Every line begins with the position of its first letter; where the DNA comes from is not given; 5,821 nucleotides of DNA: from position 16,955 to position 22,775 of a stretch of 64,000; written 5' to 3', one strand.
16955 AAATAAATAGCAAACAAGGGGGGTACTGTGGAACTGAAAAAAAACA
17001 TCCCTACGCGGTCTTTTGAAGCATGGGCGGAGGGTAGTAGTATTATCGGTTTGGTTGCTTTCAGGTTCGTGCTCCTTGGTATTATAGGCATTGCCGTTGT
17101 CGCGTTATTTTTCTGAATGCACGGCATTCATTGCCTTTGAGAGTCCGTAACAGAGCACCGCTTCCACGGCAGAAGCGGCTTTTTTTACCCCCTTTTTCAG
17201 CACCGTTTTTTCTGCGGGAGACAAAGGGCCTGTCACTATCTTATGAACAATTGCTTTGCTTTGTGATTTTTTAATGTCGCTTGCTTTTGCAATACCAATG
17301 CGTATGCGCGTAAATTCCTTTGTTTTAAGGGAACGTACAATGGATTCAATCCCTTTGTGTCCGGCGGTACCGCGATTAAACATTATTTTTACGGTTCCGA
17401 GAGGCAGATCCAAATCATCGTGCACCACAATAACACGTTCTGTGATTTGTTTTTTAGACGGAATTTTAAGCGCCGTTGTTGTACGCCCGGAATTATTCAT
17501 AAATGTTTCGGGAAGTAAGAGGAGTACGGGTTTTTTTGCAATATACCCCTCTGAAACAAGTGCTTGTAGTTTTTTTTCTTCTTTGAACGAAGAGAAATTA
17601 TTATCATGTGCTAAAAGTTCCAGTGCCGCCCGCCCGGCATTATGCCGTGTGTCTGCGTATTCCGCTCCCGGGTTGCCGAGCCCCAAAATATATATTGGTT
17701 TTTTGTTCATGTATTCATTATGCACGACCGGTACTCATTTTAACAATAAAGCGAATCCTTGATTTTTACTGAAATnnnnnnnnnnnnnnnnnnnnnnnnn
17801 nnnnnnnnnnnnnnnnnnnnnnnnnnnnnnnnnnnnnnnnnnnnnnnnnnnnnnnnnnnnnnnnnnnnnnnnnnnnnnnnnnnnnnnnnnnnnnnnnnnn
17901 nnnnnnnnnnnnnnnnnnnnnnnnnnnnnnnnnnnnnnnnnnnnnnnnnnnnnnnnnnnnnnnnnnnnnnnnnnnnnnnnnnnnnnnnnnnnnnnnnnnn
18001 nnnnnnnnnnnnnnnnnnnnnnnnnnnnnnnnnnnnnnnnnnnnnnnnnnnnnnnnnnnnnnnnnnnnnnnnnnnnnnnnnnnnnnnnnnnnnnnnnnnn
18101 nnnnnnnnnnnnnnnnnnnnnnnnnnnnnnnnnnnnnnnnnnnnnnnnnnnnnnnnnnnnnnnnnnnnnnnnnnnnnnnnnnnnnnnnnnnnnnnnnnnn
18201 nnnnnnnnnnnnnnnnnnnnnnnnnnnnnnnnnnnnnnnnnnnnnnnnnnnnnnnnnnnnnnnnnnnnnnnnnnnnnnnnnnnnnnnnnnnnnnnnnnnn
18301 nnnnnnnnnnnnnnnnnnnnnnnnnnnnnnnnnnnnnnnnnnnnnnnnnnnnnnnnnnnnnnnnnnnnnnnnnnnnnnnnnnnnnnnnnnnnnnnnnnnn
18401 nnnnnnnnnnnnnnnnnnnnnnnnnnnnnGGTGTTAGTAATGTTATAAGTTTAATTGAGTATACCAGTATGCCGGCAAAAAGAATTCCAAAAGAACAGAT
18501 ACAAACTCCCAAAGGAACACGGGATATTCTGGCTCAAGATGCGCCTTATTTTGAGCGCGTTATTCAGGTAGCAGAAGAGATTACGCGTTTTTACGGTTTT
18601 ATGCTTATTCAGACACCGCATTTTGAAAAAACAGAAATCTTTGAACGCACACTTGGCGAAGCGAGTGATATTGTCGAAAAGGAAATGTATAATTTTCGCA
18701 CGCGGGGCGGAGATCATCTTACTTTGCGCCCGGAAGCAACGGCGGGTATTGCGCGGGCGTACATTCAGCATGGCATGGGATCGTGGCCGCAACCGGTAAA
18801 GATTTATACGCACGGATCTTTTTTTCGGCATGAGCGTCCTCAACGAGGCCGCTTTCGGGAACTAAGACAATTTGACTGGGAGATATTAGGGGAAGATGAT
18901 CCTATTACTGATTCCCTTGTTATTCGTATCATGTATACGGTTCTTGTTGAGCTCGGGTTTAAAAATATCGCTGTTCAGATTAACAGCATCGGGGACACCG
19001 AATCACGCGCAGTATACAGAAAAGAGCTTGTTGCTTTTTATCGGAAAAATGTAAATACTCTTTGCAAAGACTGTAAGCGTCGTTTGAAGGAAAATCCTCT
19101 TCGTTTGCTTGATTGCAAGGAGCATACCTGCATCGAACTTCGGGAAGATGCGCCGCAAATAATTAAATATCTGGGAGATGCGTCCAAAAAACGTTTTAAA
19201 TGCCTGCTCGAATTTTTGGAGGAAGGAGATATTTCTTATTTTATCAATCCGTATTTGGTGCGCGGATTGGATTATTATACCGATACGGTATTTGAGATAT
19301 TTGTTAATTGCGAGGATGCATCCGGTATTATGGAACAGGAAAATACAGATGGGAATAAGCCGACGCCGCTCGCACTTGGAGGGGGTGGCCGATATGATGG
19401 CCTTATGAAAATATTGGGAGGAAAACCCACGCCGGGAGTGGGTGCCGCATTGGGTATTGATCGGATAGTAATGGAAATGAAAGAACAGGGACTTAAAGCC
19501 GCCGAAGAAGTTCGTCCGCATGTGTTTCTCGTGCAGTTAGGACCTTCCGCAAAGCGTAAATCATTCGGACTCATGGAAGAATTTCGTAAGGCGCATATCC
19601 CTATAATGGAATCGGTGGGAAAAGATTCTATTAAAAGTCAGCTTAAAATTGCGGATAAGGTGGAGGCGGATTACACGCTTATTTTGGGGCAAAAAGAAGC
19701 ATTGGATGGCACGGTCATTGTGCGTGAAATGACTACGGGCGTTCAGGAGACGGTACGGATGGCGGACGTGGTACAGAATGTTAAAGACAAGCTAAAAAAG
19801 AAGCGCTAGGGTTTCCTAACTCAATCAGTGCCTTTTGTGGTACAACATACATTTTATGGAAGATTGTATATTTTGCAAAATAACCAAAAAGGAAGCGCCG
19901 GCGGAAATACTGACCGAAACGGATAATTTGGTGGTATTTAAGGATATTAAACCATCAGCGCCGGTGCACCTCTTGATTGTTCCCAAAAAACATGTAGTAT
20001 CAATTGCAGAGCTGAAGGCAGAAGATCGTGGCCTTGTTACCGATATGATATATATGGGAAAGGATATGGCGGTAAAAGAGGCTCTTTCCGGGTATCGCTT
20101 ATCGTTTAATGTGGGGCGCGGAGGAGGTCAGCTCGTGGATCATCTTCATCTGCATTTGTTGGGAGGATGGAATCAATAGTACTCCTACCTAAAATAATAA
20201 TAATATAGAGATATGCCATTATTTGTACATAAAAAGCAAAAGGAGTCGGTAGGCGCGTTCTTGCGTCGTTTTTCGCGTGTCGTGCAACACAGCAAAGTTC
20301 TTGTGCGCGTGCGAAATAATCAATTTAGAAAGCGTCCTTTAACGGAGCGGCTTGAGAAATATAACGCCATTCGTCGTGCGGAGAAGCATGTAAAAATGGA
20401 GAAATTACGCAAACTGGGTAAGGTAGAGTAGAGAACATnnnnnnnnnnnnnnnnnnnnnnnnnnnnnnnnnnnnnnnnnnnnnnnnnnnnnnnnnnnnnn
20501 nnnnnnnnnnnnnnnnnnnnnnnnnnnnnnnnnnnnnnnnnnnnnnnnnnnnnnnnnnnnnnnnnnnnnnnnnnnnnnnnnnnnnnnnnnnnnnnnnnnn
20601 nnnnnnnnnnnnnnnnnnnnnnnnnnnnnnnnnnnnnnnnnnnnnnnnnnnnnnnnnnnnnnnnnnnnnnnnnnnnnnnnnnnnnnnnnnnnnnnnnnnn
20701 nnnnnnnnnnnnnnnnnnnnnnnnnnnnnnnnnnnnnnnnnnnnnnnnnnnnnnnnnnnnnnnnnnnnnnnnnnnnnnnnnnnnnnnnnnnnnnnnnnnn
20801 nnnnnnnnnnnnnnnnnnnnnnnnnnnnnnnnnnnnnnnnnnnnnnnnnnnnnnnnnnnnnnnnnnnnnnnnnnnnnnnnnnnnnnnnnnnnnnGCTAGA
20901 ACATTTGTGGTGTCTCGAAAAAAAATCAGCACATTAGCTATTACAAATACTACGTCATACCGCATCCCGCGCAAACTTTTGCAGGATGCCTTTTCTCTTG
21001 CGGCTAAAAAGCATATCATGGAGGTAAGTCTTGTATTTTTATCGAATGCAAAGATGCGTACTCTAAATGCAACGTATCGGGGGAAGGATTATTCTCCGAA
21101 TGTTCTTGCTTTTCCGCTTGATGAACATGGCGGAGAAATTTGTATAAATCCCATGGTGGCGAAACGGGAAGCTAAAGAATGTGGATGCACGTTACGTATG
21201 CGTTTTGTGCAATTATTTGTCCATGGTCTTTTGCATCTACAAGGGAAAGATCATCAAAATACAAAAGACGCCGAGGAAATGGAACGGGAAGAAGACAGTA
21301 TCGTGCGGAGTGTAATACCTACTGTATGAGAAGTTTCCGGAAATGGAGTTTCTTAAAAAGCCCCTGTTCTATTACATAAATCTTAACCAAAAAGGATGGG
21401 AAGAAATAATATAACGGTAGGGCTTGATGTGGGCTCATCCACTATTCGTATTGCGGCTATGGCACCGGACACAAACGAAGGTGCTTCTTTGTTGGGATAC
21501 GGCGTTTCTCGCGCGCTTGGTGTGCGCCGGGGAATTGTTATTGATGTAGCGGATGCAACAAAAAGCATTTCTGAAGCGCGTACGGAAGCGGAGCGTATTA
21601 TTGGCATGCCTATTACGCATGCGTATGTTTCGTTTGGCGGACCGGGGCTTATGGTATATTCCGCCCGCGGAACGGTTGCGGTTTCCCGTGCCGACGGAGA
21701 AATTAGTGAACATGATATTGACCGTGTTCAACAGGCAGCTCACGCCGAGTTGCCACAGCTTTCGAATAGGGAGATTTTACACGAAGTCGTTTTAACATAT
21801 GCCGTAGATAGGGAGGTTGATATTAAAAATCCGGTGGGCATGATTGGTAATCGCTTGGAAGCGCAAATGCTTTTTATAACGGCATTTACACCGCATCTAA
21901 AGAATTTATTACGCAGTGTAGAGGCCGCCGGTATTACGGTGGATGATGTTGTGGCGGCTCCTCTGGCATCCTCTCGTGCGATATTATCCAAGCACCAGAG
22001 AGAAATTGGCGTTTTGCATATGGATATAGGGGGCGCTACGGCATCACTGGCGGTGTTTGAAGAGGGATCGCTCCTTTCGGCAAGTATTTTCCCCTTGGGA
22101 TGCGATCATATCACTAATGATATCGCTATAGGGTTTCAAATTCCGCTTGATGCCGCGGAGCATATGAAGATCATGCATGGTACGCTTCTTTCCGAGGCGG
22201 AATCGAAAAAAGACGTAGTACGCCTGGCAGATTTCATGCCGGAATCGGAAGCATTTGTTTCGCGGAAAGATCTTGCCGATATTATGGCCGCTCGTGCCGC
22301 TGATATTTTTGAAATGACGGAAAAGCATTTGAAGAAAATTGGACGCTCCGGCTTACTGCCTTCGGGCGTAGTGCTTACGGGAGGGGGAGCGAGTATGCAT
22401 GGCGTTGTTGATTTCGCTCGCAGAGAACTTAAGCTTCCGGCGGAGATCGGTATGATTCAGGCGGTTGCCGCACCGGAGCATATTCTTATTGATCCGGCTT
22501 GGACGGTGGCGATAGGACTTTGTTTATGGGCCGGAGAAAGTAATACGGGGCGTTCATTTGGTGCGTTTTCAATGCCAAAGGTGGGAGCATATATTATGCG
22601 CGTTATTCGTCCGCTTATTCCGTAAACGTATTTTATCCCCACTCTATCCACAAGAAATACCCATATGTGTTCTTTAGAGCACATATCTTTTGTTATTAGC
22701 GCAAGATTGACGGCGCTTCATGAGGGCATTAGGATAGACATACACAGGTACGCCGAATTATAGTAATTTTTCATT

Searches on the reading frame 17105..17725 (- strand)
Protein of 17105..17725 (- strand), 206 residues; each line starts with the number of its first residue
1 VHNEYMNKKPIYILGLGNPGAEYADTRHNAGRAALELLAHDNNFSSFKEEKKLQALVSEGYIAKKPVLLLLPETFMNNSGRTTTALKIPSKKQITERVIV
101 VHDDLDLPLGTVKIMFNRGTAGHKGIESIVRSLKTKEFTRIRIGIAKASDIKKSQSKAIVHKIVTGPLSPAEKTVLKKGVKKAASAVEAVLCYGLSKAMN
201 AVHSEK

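Call 21: search_protein_families(library=pfam, proteins=[window:17105-17725:-], max_evalue=0.001)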
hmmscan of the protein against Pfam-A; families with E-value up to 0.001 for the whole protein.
window:17105-17725:- (206 aa): 1 family
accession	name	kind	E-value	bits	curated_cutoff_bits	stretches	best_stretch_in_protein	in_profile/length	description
PF01195.25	Pept_tRNA_hydro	-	2.6e-48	164.7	27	1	13-203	2-183/183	Peptidyl-tRNA hydrolase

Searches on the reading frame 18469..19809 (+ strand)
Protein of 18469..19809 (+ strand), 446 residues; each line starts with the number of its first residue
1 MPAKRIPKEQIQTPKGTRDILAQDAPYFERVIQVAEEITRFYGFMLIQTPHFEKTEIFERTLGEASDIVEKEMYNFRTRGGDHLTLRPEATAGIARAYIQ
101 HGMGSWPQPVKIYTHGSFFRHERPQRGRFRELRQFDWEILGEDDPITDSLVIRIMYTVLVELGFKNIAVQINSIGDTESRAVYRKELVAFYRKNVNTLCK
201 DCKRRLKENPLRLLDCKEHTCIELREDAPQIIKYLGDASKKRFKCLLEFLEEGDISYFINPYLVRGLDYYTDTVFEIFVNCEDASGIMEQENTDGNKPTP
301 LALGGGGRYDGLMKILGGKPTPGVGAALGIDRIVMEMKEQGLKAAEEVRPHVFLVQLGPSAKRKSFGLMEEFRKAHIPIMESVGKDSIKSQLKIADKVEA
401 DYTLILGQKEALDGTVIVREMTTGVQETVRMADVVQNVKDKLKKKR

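Call 21: search_protein_families(library=pfam, proteins=[window:18469-19809:+], max_evalue=0.001)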
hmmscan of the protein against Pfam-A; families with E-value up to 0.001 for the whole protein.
window:18469-19809:+ (446 aa): 3 families
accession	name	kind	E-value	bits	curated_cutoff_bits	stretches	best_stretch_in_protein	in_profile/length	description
PF13393.11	tRNA-synt_His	-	1.7e-28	100.2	25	1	16-333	1-308/308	Histidyl-tRNA synthetase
PF00587.30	tRNA-synt_2b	-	4.7e-12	46.8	29.3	1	74-280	1-123/179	tRNA synthetase class II core domain (G, H, P, S and T)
PF03129.25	HGTP_anticodon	-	8.6e-11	42.3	21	1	352-440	2-93/94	Anticodon binding domain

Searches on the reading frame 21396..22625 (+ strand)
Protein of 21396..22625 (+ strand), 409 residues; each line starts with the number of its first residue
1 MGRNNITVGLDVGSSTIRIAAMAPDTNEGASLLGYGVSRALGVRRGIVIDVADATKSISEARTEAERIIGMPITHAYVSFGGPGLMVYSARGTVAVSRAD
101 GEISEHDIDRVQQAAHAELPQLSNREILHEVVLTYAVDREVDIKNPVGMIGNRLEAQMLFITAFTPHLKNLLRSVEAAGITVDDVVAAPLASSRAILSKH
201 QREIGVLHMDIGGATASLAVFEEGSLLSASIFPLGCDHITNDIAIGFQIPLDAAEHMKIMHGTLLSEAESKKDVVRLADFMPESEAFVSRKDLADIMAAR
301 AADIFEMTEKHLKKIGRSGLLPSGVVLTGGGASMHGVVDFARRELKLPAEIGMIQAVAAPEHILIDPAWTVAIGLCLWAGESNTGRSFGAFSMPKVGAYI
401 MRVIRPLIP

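Call 21: search_protein_families(library=pfam, proteins=[window:21396-22625:+], max_evalue=0.001)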
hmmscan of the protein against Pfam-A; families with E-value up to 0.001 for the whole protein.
window:21396-22625:+ (409 aa): 5 families
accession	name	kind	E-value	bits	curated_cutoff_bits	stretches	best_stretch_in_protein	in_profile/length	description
PF14450.12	FtsA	-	6.5e-29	101.3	31.8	1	209-374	3-127/127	Cell division protein FtsA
PF02491.25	SHS2_FTSA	-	1.7e-18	67.2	25.4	1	87-162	6-79/79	SHS2 domain inserted in FTSA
PF06723.19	MreB_Mbl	-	1.7e-08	34.2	27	1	203-352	144-304/327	MreB/Mbl protein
PF11104.14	PilM_2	-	3e-05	23.6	27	0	165-261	135-237/340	Type IV pilus assembly protein PilM;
PF06277.17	EutA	-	7.6e-05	22.2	27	1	175-243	116-182/475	Ethanolamine utilisation protein EutA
